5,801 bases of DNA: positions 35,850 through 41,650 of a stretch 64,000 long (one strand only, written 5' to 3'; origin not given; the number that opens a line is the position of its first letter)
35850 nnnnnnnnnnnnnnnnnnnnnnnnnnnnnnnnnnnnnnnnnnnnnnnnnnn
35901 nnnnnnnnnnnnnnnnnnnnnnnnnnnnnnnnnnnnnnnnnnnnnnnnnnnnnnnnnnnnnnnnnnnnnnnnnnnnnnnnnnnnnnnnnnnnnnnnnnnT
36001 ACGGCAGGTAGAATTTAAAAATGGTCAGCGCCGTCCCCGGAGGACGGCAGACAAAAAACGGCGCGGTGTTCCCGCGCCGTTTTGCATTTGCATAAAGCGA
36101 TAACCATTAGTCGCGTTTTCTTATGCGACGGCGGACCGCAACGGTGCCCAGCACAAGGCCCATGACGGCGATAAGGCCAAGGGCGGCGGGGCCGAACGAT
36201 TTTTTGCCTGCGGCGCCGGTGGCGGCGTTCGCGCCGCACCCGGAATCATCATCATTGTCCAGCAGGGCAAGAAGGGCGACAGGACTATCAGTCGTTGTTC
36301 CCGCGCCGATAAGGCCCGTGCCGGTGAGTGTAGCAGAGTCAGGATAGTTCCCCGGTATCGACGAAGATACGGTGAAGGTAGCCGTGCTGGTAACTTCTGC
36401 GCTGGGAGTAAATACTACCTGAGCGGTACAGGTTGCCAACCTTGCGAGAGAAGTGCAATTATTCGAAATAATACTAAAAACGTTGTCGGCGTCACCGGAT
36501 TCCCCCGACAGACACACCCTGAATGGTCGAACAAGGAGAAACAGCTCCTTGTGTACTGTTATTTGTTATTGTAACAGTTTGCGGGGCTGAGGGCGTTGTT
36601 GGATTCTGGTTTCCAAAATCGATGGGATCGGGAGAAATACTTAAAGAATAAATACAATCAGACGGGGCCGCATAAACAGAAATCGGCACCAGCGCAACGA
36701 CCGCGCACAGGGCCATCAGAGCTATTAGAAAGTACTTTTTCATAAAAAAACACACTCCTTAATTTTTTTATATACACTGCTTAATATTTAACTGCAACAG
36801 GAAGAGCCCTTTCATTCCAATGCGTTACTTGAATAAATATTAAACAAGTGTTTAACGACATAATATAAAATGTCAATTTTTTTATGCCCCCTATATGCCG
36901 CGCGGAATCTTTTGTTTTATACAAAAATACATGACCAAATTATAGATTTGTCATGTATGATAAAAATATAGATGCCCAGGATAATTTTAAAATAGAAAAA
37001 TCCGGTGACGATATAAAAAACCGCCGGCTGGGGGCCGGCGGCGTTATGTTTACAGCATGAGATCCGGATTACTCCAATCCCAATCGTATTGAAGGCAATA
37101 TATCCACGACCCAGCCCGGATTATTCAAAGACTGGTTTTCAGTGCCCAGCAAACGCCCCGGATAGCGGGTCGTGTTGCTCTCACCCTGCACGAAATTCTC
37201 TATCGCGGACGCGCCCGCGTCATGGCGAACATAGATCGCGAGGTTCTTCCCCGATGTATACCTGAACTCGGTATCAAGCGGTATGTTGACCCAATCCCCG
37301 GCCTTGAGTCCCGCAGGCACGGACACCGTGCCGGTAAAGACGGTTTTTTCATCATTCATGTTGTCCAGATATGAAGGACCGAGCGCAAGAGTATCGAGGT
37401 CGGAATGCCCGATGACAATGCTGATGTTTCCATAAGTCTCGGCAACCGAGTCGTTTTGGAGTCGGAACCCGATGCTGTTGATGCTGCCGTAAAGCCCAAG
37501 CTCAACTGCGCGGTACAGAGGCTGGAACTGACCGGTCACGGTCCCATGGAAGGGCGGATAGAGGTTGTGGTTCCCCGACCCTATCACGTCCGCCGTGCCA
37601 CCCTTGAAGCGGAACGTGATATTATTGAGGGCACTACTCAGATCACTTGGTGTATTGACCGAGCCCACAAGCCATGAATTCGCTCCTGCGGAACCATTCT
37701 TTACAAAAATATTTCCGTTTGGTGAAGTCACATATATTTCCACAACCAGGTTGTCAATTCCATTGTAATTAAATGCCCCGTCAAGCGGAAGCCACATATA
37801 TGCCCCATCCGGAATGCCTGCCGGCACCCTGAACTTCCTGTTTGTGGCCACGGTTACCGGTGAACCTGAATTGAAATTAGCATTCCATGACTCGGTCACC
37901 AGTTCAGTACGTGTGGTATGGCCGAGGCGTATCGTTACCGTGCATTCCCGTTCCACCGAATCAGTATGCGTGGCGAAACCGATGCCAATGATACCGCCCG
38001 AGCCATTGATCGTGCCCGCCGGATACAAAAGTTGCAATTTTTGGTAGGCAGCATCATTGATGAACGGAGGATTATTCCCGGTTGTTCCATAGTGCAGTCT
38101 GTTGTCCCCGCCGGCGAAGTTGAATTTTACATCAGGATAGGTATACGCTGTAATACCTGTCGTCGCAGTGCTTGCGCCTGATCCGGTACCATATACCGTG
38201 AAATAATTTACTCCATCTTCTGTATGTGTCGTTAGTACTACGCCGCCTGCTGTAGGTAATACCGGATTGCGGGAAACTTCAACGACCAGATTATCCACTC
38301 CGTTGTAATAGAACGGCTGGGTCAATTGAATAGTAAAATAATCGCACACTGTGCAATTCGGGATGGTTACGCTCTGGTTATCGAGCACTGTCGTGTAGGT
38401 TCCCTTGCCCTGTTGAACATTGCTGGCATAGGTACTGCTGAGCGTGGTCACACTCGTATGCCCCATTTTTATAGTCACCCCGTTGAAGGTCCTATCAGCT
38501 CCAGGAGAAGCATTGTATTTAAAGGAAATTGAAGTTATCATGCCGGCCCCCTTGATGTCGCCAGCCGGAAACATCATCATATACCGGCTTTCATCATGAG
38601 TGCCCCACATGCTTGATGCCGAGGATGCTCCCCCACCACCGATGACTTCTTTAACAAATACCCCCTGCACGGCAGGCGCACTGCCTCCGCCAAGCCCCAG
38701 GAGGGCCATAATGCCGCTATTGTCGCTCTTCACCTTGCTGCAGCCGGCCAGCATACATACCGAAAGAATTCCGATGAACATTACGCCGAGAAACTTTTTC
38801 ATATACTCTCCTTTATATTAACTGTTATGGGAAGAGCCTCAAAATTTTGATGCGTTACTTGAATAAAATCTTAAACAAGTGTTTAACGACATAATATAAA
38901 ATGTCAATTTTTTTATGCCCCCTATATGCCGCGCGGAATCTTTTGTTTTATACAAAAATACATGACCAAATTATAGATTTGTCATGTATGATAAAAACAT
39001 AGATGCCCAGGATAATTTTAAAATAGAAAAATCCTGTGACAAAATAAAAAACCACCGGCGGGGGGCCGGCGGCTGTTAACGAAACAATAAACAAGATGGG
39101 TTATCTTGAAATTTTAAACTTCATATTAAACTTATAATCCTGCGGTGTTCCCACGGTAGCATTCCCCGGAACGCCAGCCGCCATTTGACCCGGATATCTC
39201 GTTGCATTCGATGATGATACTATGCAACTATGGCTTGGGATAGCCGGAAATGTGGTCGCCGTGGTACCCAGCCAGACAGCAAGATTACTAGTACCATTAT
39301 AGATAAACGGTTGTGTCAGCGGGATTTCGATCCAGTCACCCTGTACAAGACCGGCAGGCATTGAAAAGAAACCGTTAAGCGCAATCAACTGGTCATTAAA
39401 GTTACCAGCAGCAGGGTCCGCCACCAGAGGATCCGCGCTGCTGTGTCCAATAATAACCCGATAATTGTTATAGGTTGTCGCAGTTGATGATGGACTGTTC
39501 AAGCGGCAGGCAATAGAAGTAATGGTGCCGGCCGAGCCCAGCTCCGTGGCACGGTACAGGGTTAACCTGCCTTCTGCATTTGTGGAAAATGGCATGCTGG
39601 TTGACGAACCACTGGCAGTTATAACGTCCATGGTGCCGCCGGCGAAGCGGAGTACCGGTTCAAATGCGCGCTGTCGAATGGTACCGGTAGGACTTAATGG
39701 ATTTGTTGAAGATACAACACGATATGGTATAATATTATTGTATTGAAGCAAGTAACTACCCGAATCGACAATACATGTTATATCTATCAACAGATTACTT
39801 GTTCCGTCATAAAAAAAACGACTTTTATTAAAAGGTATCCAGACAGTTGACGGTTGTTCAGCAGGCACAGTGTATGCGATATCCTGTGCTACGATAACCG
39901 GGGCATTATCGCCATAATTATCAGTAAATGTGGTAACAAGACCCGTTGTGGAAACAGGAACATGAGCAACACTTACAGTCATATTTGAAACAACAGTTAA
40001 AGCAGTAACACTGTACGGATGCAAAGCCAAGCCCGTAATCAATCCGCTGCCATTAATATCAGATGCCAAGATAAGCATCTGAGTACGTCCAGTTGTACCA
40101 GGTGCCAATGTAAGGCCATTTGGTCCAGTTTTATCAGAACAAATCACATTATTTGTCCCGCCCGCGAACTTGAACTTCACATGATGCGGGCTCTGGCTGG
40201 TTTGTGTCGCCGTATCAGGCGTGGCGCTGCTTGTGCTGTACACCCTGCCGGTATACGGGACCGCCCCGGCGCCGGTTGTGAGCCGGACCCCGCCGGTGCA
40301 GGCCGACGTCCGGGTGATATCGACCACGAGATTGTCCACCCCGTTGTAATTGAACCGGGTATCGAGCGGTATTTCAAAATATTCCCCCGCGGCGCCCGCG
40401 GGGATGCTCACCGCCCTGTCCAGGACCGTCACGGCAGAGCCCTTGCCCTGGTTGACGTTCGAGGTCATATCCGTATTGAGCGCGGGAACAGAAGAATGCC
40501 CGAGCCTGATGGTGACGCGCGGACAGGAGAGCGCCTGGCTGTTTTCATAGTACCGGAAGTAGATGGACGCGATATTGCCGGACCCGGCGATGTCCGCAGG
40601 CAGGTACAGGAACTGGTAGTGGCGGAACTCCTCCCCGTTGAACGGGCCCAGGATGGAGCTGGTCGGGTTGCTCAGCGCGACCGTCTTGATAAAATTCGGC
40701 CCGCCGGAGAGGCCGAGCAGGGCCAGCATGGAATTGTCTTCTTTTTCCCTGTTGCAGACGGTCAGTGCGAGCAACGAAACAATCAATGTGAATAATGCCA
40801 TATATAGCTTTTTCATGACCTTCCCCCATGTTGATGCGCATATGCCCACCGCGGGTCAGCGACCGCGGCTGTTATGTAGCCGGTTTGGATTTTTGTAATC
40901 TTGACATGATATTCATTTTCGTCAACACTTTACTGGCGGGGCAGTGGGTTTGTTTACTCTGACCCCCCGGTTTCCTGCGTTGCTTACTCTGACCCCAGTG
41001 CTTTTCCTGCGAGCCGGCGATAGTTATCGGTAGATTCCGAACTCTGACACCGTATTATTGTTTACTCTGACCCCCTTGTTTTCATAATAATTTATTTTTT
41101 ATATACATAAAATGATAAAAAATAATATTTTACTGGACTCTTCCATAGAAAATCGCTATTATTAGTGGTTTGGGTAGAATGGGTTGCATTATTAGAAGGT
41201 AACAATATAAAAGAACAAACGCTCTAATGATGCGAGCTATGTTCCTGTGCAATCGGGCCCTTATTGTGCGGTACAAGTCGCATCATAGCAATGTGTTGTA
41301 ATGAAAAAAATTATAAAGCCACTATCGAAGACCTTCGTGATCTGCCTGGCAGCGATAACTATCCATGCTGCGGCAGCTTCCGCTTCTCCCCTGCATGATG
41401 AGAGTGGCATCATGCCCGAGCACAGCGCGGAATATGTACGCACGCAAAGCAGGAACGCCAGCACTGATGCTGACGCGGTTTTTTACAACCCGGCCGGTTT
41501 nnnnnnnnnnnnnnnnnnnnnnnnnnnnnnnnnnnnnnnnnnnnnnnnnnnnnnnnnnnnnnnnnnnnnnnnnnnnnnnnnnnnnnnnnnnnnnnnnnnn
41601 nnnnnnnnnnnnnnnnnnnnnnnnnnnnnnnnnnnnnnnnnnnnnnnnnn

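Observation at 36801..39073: Non-coding cassette more conserved (about 95%) than the surface-protein genes it flanks (about 35-40% aa identity)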

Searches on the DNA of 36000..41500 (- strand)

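Call 8: search_rna_families(source=window, start=36000, end=41500, threshold=evalue, max_evalue=10)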
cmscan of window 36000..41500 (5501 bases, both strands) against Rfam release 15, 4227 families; matches with E-value up to 10: 4.
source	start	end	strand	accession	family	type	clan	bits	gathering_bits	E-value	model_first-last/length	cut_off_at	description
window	36054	36114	-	RF02057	STnc40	Gene; sRNA;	-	20.4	45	5.5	1-70/70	no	Salmonella enterica sRNA STnc40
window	39196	39249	+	RF01624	ceN27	Gene; snRNA; snoRNA; CD-box;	-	20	38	6.4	1-80/80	no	Nematode snoRNA ceN27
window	39437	39570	-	RF00599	SNORA77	Gene; snRNA; snoRNA; HACA-box;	-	16.9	42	5.2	1-125/125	no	Small nucleolar RNA SNORA77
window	40375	40403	-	RF02401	ClpQY_promoter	Cis-reg;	-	15.6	42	6.4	1-30/57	no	ClpQY promoter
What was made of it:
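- On Known RNA family (riboswitch, sRNA, leader): Call 8: no hit better than E = 5 within 36000-41500.
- There is no Rfam match (call 8).
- Tried and rejected: Nothing (call 8).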

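Call 54: search_dna_similar(query=window:38803-39078:-, collection=plasmids, mode=distant, max_evalue=0.01, max_rows=10)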
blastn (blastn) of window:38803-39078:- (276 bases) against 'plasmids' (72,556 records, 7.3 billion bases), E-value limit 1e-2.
No match.

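Call 55: search_dna_similar(query=window:38803-39078:-, collection=phages, mode=distant, max_evalue=0.01, max_rows=10)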
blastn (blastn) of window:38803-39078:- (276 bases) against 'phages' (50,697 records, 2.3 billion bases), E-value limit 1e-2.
No match.
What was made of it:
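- On Borrelia erp / UHB family: There is no match in the phage or plasmid collections (calls 54, 55).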

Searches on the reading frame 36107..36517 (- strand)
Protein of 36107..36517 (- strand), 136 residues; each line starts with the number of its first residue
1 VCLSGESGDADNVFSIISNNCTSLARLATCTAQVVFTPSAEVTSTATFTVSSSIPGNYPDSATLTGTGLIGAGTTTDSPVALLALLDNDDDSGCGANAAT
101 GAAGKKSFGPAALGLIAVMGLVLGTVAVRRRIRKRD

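Call 10: search_protein_families(library=pfam, proteins=[window:36107-36517:-], max_evalue=0.1)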
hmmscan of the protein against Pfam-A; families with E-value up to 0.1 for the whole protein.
window:36107-36517:- (136 aa): 0 families

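Call 11: search_protein_families(library=ncbifam, proteins=[window:36107-36517:-], max_evalue=0.1)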
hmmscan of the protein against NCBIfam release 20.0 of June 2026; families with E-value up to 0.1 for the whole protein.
window:36107-36517:- (136 aa): 1 family
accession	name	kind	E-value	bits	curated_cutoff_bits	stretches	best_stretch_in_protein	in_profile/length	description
NF012200.0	choice_anch_D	domain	0.0011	19.5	45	1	7-53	57-104/108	choice-of-anchor D domain-containing protein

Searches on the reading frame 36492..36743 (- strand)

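Call 10: search_protein_families(library=pfam, proteins=[window:36492-36743:-], max_evalue=0.1)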
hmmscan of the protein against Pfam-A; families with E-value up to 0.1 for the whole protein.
window:36492-36743:- (83 aa): 0 families

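Call 11: search_protein_families(library=ncbifam, proteins=[window:36492-36743:-], max_evalue=0.1)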
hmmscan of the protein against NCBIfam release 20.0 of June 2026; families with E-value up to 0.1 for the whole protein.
window:36492-36743:- (83 aa): 1 family
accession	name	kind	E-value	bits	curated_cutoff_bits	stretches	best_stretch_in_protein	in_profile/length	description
NF012200.0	choice_anch_D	domain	8.6e-06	26.2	45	1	34-69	17-52/108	choice-of-anchor D domain-containing protein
